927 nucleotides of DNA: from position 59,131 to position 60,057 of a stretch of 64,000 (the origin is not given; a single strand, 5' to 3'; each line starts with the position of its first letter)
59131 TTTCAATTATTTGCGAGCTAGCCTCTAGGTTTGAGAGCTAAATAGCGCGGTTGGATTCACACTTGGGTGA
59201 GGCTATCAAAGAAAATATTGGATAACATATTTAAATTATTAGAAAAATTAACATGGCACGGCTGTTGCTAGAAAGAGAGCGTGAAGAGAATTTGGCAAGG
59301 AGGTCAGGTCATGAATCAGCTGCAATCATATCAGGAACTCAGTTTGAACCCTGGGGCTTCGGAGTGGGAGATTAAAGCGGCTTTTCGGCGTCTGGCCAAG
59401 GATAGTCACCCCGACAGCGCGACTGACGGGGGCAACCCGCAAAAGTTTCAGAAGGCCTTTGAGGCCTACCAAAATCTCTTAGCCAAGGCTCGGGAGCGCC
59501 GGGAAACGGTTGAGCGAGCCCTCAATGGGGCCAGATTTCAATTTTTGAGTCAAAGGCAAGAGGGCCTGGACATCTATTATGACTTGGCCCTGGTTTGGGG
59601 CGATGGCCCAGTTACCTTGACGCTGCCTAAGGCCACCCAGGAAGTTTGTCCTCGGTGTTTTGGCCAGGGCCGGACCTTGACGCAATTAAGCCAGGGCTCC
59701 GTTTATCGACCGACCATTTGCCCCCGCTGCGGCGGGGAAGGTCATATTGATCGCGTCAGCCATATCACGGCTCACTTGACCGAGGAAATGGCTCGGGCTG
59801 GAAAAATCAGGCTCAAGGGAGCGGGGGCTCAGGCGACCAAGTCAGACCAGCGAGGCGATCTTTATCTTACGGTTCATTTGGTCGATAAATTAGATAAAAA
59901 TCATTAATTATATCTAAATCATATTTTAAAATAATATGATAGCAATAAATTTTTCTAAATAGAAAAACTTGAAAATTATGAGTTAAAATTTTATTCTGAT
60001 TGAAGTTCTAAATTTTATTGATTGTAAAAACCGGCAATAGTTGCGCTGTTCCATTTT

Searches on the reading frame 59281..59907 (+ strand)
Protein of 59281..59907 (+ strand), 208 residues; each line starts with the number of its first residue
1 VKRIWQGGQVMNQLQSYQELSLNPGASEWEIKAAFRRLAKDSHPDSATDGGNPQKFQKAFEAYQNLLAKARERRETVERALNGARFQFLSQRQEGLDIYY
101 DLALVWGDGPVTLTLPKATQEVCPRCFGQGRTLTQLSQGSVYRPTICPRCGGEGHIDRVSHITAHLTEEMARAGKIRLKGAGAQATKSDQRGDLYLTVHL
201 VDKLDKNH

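Call 3: search_protein_families(library=pfam, proteins=[window:59281-59907:+], max_evalue=1)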
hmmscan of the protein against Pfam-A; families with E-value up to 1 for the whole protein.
window:59281-59907:+ (208 aa): 15 families
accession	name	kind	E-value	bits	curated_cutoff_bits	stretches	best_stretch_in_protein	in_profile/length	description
PF00226.36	DnaJ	-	1.4e-10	41.6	27.8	1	17-69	3-56/63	DnaJ domain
PF00684.25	DnaJ_CXXCXGXG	-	1.9e-05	25.3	32.7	1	117-156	12-53/65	DnaJ central domain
PF01556.23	DnaJ_C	-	0.0015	19.1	26.6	1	78-200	10-72/152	DnaJ C terminal domain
PF25433.1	DUF7895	-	0.017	15.9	27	0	146-158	13-25/75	Domain of unknown function (DUF7895)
PF14369.11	Zn_ribbon_19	-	0.021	15.4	30.8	0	117-129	17-30/35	zinc-ribbon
PF20833.2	RNase_E_G_Thio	-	0.033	14.7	26.8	1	146-165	1-20/86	RNase E/G, Thioredoxin-like domain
PF15777.11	Anti-TRAP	-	0.048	14.1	32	1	121-156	11-42/59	Tryptophan RNA-binding attenuator protein inhibitory protein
PF07282.18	Cas12f1-like_TNB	-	0.061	13.9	26.3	1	110-159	18-55/60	Cas12f1-like, TNB domain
PF04981.18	NMD3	-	0.21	11.5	24.9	1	119-152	12-43/243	NMD3 family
PF18423.6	zf_CopZ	-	0.24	11.8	28.4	0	146-163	3-20/62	Zinc binding domain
PF12172.15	zf-ChsH2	-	0.4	11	23.2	0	142-153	23-34/37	ChsH2, rubredoxin-like zinc ribbon domain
PF06827.20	zf-FPG_IleRS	-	0.72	10.2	21.3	0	145-150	22-27/30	Zinc finger found in FPG and IleRS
PF12760.12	Zn_ribbon_IS1595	-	0.85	10.1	25.4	0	146-157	20-30/46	Transposase zinc-ribbon domain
PF14787.11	zf-CCHC_5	-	0.85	9.8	27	0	143-157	1-15/36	GAG-polyprotein viral zinc-finger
PF09723.15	Zn_ribbon_8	-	0.9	10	34.4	0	130-152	12-34/41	Zinc ribbon domain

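Call 4: search_protein_families(library=ncbifam, proteins=[window:59281-59907:+], max_evalue=1)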
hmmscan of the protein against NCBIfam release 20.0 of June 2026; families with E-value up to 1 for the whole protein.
window:59281-59907:+ (208 aa): 17 families
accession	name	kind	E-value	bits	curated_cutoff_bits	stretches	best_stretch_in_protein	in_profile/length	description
TIGR02349.1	DnaJ_bact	equivalog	6.3e-18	65.3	377.2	2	17-70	3-57/354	molecular chaperone DnaJ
NF008035.0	PRK10767.1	subfamily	4e-17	62.3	338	2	119-200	179-250/374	molecular chaperone DnaJ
NF010872.0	PRK14279.1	equivalog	1.7e-14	53.8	556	2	16-85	11-82/394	molecular chaperone DnaJ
NF010894.0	PRK14301.1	equivalog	6.6e-14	51.7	548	2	123-201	186-254/373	chaperone protein DnaJ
NF010871.0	PRK14278.1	equivalog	1.1e-12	47.6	502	2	17-69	6-58/378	molecular chaperone DnaJ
NF010885.0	PRK14292.1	equivalog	2.5e-11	43.2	585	2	17-70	5-57/371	chaperone protein DnaJ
NF010892.0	PRK14299.1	equivalog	2.2e-10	40.3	392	1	16-70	6-59/291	chaperone protein DnaJ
NF007618.0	PRK10266.1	equivalog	2.5e-10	40.3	403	2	17-83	7-74/306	curved DNA-binding protein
NF010874.0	PRK14281.1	equivalog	6.6e-08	32.1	619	2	17-74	6-64/397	chaperone protein DnaJ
NF037946.1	terminal_TopJ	equivalog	1.6e-06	26.9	300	1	17-66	8-57/810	terminal organelle assembly protein TopJ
TIGR03835.1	termin_org_DnaJ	equivalog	1.8e-06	26.7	512.25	1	17-66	5-54/871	terminal organelle assembly protein TopJ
NF050028.1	CldAdptActJ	equivalog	0.0032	17.9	150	1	17-58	5-46/93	cold adaptation protein ActJcold adaptation protein ActJ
TIGR02642.1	phage_xxxx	hypoth_equivalog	0.0039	16.9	101.4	1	118-192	179-243/267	TIGR02642 family protein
NF006948.0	PRK09430.1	equivalog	0.0041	16.8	162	1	14-54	199-240/267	co-chaperone DjlA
NF058604.1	RtpA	equivalog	0.0044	17.1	65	0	119-137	22-40/50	anti-TRAP protein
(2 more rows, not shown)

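Call 10: search_protein_families(library=padloc, proteins=[window:59281-59907:+], max_evalue=0.1)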
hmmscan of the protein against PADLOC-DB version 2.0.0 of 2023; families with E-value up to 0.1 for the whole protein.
window:59281-59907:+ (208 aa): 0 families

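Call 15: find_homologous_proteins(query=A1, max_evalue=0.001)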
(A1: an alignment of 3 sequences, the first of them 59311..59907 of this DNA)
Query A1 (3 sequences) (198 aa, profile of the alignment): 107 proteins with E <= 0.001 among 8000 candidates.
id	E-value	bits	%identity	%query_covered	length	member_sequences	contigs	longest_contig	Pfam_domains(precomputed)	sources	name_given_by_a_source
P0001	5.8e-81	288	100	100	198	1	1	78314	PF00226.37,PF00684.26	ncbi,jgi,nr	ncbi:MAG: DnaJ domain-containing protein [Deltaproteobacteria bacterium]|jgi:DnaJ-class molecular ch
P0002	3.3e-75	269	36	100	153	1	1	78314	-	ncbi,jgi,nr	ncbi:MAG: hypothetical protein LBR11_02760 [Deltaproteobacteria bacterium]|jgi:hypothetical protein|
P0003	8.3e-71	255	47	56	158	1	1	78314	-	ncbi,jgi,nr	ncbi:MAG: hypothetical protein LBR11_02755 [Deltaproteobacteria bacterium]|jgi:DnaJ-class molecular 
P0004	4.7e-57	210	63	100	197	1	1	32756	PF00226.37,PF00684.26,PF01556.24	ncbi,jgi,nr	ncbi:MAG: DnaJ domain-containing protein [Deltaproteobacteria bacterium]|jgi:DnaJ-class molecular ch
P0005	3.9e-53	197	64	100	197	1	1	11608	PF00226.37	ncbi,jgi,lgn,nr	ncbi:MAG: DnaJ domain-containing protein [Deltaproteobacteria bacterium]|jgi:DnaJ-class molecular ch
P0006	2.0e-52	195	62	100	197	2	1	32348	PF00226.37,PF01556.24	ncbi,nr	ncbi:MAG: DnaJ domain-containing protein [Deltaproteobacteria bacterium]|nr:DnaJ domain-containing p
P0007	3.6e-52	194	55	100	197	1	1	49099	PF00226.37,PF00684.26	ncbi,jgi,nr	ncbi:MAG: DnaJ domain-containing protein [Deltaproteobacteria bacterium]|jgi:DnaJ-class molecular ch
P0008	1.7e-51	192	56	99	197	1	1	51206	PF00226.37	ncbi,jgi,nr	ncbi:MAG: DnaJ domain-containing protein [Deltaproteobacteria bacterium]|jgi:DnaJ-class molecular ch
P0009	2.7e-51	191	61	100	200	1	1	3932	PF00226.37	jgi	jgi:DnaJ-class molecular chaperone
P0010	2.9e-51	191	62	100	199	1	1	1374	PF00226.37,PF00684.26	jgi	jgi:molecular chaperone DnaJ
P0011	3.3e-51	191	57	100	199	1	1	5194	PF00226.37,PF00684.26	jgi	jgi:DnaJ-class molecular chaperone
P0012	5.5e-49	184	46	63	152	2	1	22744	-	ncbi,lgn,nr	ncbi:MAG: hypothetical protein LBI10_03865 [Deltaproteobacteria bacterium]|nr:hypothetical protein [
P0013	3.6e-46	175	48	62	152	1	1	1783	-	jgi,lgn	jgi:hypothetical protein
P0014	5.9e-45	171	44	71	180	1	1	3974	-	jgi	jgi:hypothetical protein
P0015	1.3e-44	170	60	80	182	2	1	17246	-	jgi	jgi:DnaJ-class molecular chaperone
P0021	3.2e-37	146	61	82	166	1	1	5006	PF00226.37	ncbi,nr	ncbi:MAG: DnaJ domain-containing protein, partial [Deltaproteobacteria bacterium]|nr:DnaJ domain-con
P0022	6.7e-37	144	43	100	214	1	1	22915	PF00226.37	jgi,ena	-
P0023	1.4e-34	137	50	100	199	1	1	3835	PF00226.37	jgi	jgi:DnaJ-class molecular chaperone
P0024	1.3e-31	127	48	97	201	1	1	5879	PF00226.37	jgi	jgi:DnaJ-class molecular chaperone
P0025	2.6e-31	126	68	72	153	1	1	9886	PF00226.37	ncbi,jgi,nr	ncbi:MAG: DnaJ domain-containing protein [Deltaproteobacteria bacterium]|jgi:DnaJ-class molecular ch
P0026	4.1e-31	126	42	99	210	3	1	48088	PF00226.37,PF00684.26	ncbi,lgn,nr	ncbi:MAG: DnaJ domain-containing protein [Candidatus Adiutrix sp.]|nr:DnaJ domain-containing protein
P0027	1.1e-30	124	41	100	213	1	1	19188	PF00226.37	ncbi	-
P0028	2.1e-30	123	41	99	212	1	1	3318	PF00226.37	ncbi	-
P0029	7.1e-13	66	35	92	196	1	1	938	PF00226.37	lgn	-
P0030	1.5e-9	55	28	93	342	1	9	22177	PF00226.37,PF01556.24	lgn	-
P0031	2.6e-9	55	29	93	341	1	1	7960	PF00226.37,PF01556.24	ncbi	-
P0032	3.1e-8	51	28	93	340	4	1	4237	PF00226.37,PF01556.24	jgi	jgi:DnaJ-class molecular chaperone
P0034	9.0e-8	50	28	93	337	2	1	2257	PF00226.37,PF01556.24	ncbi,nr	ncbi:MAG: DnaJ C-terminal domain-containing protein [Syntrophomonadaceae bacterium]|nr:DnaJ C-termin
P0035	1.6e-7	49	28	93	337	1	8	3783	PF00226.37,PF01556.24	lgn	-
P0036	3.4e-7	48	34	42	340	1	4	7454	PF00226.37,PF01556.24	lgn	-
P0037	8.8e-7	47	27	93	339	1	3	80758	PF00226.37,PF01556.24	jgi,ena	jgi:molecular chaperone DnaJ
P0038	1.0e-6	46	25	96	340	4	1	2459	PF00226.37,PF01556.24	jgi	jgi:DnaJ-class molecular chaperone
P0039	1.9e-6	45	28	93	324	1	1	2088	PF00226.37,PF01556.24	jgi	jgi:curved DNA-binding protein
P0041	3.2e-6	45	30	42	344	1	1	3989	PF00226.37,PF01556.24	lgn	-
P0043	3.5e-6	45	36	45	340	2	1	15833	PF00226.37,PF01556.24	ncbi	-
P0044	4.2e-6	44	31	93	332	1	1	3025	PF00226.37,PF01556.24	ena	-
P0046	9.9e-6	43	32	57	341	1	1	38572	PF00226.37,PF01556.24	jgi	jgi:DnaJ-class molecular chaperone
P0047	9.9e-6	43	32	57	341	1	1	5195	PF00226.37,PF01556.24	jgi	jgi:DnaJ-class molecular chaperone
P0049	1.5e-5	42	29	95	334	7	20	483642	PF00226.37,PF01556.24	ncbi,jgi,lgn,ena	jgi:curved DNA-binding protein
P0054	2.1e-5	42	31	42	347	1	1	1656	PF00226.37,PF27439.1,PF00684.26,PF01556.24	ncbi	ncbi:MAG: molecular chaperone DnaJ, partial [Caulobacter sp. 35-67-4]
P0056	2.4e-5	42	32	56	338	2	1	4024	PF00226.37,PF01556.24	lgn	-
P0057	2.6e-5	42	30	57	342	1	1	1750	PF00226.37,PF01556.24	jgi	jgi:DnaJ-class molecular chaperone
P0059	2.8e-5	42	23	97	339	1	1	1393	PF00226.37,PF01556.24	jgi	jgi:DnaJ-class molecular chaperone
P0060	2.9e-5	42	32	57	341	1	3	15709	PF00226.37,PF01556.24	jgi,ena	jgi:DnaJ-class molecular chaperone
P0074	1.5e-4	39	33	40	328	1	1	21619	PF00226.37,PF27659.1,PF00684.26,PF01556.24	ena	-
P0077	1.8e-4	39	26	93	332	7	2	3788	PF00226.37,PF01556.24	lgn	-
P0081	2.2e-4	39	31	56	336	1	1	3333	PF00226.37,PF01556.24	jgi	jgi:DnaJ-class molecular chaperone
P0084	2.6e-4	38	27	93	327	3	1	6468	PF00226.37,PF01556.24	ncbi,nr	ncbi:MAG: J domain-containing protein [Desulfotomaculaceae bacterium]|nr:J domain-containing protein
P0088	3.3e-4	38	27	93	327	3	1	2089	PF00226.37,PF01556.24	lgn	-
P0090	3.5e-4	38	38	28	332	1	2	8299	PF00226.37,PF01556.24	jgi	jgi:curved DNA-binding protein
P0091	3.6e-4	38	34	44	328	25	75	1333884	PF00226.37,PF01556.24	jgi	jgi:DnaJ-class molecular chaperone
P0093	4.0e-4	38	26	93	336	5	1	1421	PF00226.37,PF00684.26,PF01556.24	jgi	jgi:molecular chaperone DnaJ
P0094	4.1e-4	38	28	96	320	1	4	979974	PF00226.37,PF01556.24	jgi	jgi:DnaJ-class molecular chaperone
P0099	5.3e-4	37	29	40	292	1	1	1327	PF00226.37,PF27659.1,PF00684.26,PF01556.24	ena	-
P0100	5.5e-4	37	32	42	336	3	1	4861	PF00226.37,PF01556.24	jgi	-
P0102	6.9e-4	37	32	40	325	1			PF00226.37,PF27659.1,PF00684.26,PF01556.24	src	-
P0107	9.7e-4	37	31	58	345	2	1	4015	PF00226.37,PF27659.1,PF01556.24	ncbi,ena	-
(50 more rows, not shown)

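Call 17: find_encoding_contigs(protein=P0004, flank=10000, max_places=3)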
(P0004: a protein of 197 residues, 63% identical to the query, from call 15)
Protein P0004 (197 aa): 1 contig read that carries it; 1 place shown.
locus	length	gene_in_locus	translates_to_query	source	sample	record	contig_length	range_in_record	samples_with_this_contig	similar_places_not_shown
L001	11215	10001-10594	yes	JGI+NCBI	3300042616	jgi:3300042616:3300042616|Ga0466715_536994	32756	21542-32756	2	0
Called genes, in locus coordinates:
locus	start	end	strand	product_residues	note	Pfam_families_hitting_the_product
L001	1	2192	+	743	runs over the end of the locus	PF01476:LysM (faint)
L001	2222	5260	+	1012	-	PF00989:PAS (faint), PF08447:PAS_3 (weak), PF08448:PAS_4 (faint), PF13426:PAS_9 (faint), PF00512:HisKA, PF02518:HATPase_c, PF00072:Response_reg, PF00072:Response_reg, +1 more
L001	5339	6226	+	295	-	PF09924:LPG_synthase_C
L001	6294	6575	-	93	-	-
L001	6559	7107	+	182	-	PF01476:LysM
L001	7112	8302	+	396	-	PF00696:AA_kinase, PF01472:PUA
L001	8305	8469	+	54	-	-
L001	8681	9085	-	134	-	-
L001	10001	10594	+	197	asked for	PF00226:DnaJ, PF01556:DnaJ_C (weak), PF00684:DnaJ_CXXCXGXG (weak)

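Call 18: find_encoding_contigs(protein=P0006, flank=10000, max_places=3)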
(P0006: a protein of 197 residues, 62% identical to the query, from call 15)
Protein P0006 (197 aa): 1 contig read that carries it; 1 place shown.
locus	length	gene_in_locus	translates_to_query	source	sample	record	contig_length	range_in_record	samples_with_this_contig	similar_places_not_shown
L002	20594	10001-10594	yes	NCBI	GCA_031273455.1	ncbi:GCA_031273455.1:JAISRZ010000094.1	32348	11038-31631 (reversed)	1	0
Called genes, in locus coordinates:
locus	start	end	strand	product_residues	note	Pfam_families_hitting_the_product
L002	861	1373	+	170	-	PF01476:LysM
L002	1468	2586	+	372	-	PF00696:AA_kinase, PF01472:PUA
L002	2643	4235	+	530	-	PF00753:Lactamase_B, PF23023:Anti-Pycsar_Apyc1 (faint), PF12706:Lactamase_B_2 (weak), PF16661:Lactamase_B_6 (weak), PF10996:Beta-Casp, PF07521:RMMBL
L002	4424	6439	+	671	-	PF07693:KAP_NTPase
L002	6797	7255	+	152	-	PF15777:Anti-TRAP (weak)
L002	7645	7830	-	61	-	-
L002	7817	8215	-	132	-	-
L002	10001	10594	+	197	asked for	PF00226:DnaJ, PF01556:DnaJ_C (weak)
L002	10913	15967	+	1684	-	PF13195:DUF4011, PF13245:AAA_19 (faint), PF13604:AAA_30 (faint), PF13086:AAA_11, PF13087:AAA_12, PF18741:MTES_1575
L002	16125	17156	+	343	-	PF01464:SLT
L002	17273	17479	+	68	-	-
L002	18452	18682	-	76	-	-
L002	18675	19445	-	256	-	-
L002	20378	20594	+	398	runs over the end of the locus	PF10633:NPCBM_assoc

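Call 19: find_encoding_contigs(protein=P0007, flank=10000, max_places=3)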
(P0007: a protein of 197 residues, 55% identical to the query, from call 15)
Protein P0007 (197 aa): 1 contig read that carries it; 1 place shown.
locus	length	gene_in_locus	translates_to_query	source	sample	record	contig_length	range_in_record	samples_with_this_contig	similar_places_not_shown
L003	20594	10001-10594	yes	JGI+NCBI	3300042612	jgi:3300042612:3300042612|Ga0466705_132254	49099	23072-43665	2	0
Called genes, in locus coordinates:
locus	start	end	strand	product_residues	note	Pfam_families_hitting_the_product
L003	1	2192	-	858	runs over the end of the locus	-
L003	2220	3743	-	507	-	PF02789:Peptidase_M17_N, PF00883:Peptidase_M17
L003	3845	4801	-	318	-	PF00294:PfkB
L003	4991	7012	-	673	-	PF12633:Adenyl_cycl_N, PF01295:Adenylate_cycl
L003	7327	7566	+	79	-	-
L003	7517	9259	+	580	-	PF00669:Flagellin_N, PF00700:Flagellin_C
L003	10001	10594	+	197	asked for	PF00226:DnaJ, PF00684:DnaJ_CXXCXGXG (weak)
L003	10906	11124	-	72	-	-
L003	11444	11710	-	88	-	-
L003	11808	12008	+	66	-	-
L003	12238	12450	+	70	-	-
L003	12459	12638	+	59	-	-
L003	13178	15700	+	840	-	PF00521:DNA_topoisoIV, PF03989:DNA_gyraseA_C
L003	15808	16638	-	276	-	PF00950:ABC-3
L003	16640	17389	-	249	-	PF00005:ABC_tran, PF13304:AAA_21 (faint)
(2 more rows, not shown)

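Call 25: find_related_loci(query=A5, collection=genome_contigs, flank=10000)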
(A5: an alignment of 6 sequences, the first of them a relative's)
Query A5 (198 aa) in genome_contigs; peptide patterns used: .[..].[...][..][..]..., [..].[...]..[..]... (x = any residue, [..] = any of these).
109 stretches matched a pattern; 11 encode a relative of the query (tblastn E <= 1e-3); 11 distinct loci.
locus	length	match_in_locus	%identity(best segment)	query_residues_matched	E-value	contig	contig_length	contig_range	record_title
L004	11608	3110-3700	64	1-198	1e-83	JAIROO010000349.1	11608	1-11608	MAG: Deltaproteobacteria bacterium isolate Cd354_bin82 k119_244404, whole genome shotgun sequence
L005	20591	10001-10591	61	1-198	6e-79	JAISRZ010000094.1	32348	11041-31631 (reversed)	MAG: Deltaproteobacteria bacterium isolate Kf353_bin9 k119_2894630, whole genome shotgun sequence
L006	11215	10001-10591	63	1-198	1e-85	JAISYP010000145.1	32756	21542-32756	MAG: Deltaproteobacteria bacterium isolate Nc350_bin39 k119_2009481, whole genome shotgun sequence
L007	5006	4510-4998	61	1-160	2e-63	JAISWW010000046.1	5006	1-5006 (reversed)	MAG: Deltaproteobacteria bacterium isolate Nc350_bin15 k119_2841524, whole genome shotgun sequence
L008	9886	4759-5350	68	1-198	2e-62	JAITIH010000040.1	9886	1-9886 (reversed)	MAG: Deltaproteobacteria bacterium isolate Pcl387_bin104 k119_404321, whole genome shotgun sequence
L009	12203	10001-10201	39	4-70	6e-9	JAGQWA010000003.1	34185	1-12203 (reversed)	MAG: Bacteroidetes bacterium isolate HKST-UBA117 NODE_3_length_34185_cov_2.657119, whole genome shotgun sequence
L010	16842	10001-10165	43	5-61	5e-8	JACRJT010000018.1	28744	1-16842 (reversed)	MAG: Thaumarchaeota archaeon isolate NC_groundwater_1836_Pr3_B-0.1um_40_14 SR-2_scaffold_141_1182182, whole genome shotg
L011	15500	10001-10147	42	5-56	6e-7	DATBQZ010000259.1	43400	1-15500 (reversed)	MAG TPA_asm: Candidatus Nitrosotenuis sp. isolate SMAG_U4116 k141_1967340, whole genome shotgun sequence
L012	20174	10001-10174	43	7-64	2e-6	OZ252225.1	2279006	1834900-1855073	MAG: Dehalococcoidia bacterium isolate 34f50415-d94a-410d-b1e5-f9bc9e389886 genome assembly, chromosome: 1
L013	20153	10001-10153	43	7-56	2e-5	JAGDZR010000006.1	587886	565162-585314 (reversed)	MAG: Cyclobacteriaceae bacterium isolate FR12bac5 FR12DL_contig_297, whole genome shotgun sequence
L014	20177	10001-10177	37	5-57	3e-5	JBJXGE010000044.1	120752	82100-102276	MAG: Planctomycetota bacterium isolate F1F2.bin.342 k127_3417482, whole genome shotgun sequence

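Call 40: find_encoding_contigs(protein=P0012, flank=10000, max_places=2)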
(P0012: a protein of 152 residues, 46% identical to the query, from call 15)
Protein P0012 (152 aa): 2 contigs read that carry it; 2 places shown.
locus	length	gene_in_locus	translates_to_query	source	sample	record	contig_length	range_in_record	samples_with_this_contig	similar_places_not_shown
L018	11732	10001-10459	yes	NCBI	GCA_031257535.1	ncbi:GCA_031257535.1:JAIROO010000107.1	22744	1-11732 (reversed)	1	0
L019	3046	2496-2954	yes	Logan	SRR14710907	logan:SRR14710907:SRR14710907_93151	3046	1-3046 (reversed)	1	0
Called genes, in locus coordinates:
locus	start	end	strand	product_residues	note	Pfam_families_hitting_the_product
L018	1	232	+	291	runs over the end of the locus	PF09924:LPG_synthase_C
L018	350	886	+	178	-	PF01476:LysM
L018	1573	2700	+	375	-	PF00696:AA_kinase, PF01472:PUA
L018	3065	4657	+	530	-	PF00753:Lactamase_B, PF12706:Lactamase_B_2 (weak), PF10996:Beta-Casp, PF07521:RMMBL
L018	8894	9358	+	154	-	PF15777:Anti-TRAP (weak)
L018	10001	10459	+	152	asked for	-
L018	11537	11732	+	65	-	?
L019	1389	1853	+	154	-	PF15777:Anti-TRAP (weak)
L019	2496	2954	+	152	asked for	-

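Call 41: find_encoding_contigs(protein=P0026, flank=10000, max_places=2)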
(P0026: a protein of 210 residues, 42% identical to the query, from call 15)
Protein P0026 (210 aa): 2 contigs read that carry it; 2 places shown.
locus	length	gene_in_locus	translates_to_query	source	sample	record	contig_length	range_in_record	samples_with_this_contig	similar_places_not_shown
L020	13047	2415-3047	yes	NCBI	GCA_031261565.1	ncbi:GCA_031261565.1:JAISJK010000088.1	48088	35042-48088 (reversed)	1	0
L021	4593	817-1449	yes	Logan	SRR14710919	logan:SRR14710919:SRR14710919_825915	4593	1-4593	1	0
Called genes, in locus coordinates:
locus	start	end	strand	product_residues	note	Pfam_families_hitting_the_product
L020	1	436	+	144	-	?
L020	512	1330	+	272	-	PF13717:Zn_ribbon_4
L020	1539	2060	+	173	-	PF12784:PDDEXK_2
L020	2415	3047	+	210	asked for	PF00226:DnaJ, PF00684:DnaJ_CXXCXGXG (weak)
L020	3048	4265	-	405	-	PF02670:DXP_reductoisom, PF08436:DXP_redisom_C, PF13288:DXPR_C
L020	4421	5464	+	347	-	PF00691:OmpA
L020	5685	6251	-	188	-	PF01476:LysM (faint)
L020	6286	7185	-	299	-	PF09924:LPG_synthase_C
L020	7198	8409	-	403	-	PF00890:FAD_binding_2 (faint), PF07992:Pyr_redox_2, PF13450:NAD_binding_8 (faint), PF00070:Pyr_redox, PF01266:DAO, PF18267:Rubredoxin_C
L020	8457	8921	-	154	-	PF03449:GreA_GreB_N, PF01272:GreA_GreB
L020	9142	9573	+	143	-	PF03652:RuvX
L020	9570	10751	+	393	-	PF02618:YceG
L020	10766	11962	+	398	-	PF03739:LptF_LptG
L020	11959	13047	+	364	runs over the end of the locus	PF03739:LptF_LptG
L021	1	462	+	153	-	?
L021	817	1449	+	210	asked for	PF00226:DnaJ, PF00684:DnaJ_CXXCXGXG (weak)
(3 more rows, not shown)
